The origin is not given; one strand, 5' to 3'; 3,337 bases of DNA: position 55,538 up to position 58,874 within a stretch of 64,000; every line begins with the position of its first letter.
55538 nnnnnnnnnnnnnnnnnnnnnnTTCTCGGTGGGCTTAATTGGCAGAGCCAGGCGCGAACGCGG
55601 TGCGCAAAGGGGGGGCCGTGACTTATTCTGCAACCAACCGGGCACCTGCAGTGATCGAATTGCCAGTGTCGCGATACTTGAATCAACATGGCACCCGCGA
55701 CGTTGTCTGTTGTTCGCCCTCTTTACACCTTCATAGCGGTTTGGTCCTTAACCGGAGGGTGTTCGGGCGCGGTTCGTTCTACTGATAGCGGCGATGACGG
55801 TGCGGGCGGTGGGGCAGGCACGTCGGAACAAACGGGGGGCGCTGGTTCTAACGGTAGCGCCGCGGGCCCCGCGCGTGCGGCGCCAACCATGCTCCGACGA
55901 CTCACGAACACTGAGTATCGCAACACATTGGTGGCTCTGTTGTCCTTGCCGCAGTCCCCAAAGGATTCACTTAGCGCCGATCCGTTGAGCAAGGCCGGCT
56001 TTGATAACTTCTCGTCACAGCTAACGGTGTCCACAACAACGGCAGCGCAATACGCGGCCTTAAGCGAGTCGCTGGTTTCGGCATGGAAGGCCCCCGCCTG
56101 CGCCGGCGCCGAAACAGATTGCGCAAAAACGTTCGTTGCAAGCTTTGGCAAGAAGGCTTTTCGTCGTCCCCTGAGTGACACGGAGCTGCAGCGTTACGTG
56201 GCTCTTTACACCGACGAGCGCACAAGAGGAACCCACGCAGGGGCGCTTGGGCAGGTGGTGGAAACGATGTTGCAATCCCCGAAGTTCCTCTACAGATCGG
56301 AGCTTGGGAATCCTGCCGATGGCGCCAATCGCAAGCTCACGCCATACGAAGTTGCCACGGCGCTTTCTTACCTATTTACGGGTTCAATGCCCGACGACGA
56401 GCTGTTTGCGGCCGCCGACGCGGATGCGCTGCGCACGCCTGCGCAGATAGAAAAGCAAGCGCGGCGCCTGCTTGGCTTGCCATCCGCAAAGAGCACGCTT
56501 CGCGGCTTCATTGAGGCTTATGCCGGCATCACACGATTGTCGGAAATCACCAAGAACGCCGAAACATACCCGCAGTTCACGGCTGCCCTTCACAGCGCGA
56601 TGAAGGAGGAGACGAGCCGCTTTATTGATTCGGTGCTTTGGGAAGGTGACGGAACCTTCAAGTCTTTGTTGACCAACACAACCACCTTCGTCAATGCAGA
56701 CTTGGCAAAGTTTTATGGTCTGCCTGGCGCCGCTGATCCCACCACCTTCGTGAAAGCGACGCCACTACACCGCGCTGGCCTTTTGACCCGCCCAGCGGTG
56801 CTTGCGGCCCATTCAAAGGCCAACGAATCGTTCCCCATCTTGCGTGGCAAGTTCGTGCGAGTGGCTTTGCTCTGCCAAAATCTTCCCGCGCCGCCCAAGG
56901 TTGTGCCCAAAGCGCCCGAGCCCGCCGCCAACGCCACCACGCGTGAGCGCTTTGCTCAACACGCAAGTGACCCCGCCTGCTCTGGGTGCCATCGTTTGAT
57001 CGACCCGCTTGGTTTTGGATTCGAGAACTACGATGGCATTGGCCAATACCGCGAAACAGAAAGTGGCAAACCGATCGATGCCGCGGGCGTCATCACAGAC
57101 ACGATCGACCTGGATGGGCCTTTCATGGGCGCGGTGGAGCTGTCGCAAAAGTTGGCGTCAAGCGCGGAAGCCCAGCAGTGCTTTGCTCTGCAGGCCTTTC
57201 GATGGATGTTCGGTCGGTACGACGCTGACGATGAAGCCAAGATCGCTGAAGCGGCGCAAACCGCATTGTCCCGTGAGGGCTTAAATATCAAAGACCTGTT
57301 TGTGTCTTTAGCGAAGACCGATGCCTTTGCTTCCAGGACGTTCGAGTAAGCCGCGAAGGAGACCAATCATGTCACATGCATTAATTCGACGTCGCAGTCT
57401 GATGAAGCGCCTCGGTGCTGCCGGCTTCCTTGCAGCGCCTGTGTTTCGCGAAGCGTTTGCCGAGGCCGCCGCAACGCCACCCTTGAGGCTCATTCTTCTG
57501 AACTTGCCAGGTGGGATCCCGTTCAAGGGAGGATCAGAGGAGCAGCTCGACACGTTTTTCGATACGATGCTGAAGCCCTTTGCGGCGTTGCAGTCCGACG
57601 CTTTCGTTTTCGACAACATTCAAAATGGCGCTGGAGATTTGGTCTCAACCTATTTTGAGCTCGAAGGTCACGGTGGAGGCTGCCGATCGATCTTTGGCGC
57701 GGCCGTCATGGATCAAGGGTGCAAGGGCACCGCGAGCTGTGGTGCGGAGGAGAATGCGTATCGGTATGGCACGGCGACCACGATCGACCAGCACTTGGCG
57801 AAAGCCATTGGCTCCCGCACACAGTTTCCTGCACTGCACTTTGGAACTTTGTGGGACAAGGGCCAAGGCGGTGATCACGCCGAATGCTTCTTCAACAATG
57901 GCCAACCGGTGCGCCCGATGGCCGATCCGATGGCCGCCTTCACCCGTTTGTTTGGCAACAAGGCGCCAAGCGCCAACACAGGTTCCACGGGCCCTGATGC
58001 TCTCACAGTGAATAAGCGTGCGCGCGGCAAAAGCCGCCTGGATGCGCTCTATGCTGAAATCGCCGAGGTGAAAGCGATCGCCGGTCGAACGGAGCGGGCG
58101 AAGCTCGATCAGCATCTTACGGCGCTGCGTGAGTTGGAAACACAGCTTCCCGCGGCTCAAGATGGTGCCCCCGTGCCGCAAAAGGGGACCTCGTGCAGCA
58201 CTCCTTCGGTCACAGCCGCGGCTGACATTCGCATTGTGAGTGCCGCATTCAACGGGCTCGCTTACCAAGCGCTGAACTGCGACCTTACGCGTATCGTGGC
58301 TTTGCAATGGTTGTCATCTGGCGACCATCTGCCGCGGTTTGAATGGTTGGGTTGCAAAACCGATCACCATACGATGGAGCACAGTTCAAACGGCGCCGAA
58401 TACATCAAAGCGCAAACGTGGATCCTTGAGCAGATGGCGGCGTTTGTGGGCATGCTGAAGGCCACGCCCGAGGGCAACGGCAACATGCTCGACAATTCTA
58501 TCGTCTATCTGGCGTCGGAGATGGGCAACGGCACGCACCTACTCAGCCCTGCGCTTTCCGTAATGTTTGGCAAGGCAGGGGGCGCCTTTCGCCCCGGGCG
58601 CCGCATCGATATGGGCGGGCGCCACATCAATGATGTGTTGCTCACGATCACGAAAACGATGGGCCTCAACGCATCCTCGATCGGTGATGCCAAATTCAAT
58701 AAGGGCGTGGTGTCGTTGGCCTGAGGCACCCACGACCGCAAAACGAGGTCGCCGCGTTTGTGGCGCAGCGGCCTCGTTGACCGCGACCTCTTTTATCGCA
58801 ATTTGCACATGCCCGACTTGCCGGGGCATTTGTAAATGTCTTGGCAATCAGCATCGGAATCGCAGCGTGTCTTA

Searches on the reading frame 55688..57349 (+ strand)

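Call 25: search_protein_families(library=pfam, proteins=[window:55688-57349:+], max_evalue=0.0001)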
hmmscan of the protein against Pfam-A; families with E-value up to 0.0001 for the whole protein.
window:55688-57349:+ (553 aa): 5 families
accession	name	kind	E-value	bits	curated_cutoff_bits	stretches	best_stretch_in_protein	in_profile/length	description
PF07631.16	PSD4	-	1.4e-40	139.2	23.3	1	217-345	1-128/128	Protein of unknown function (DUF1592)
PF07627.16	PSCyt3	-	6.4e-33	113.4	27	1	362-458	1-98/98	Protein of unknown function (DUF1588)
PF07637.16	PSD5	-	4.6e-22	78.6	34.2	1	145-205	1-62/62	Protein of unknown function (DUF1595)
PF07626.16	PSD3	-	4.6e-13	49.9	23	1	70-131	1-61/65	Protein of unknown function (DUF1587)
PF07624.16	PSD2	-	2.3e-06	27.7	25.8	1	479-547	5-74/74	Protein of unknown function (DUF1585)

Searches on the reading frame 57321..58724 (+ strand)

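Call 25: search_protein_families(library=pfam, proteins=[window:57321-58724:+], max_evalue=0.0001)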
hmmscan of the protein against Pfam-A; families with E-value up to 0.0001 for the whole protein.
window:57321-58724:+ (467 aa): 1 family
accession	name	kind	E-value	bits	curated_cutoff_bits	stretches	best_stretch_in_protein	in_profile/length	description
PF07586.16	HXXSHH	-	1.8e-45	156.3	30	1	76-373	24-307/307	Protein of unknown function (DUF1552)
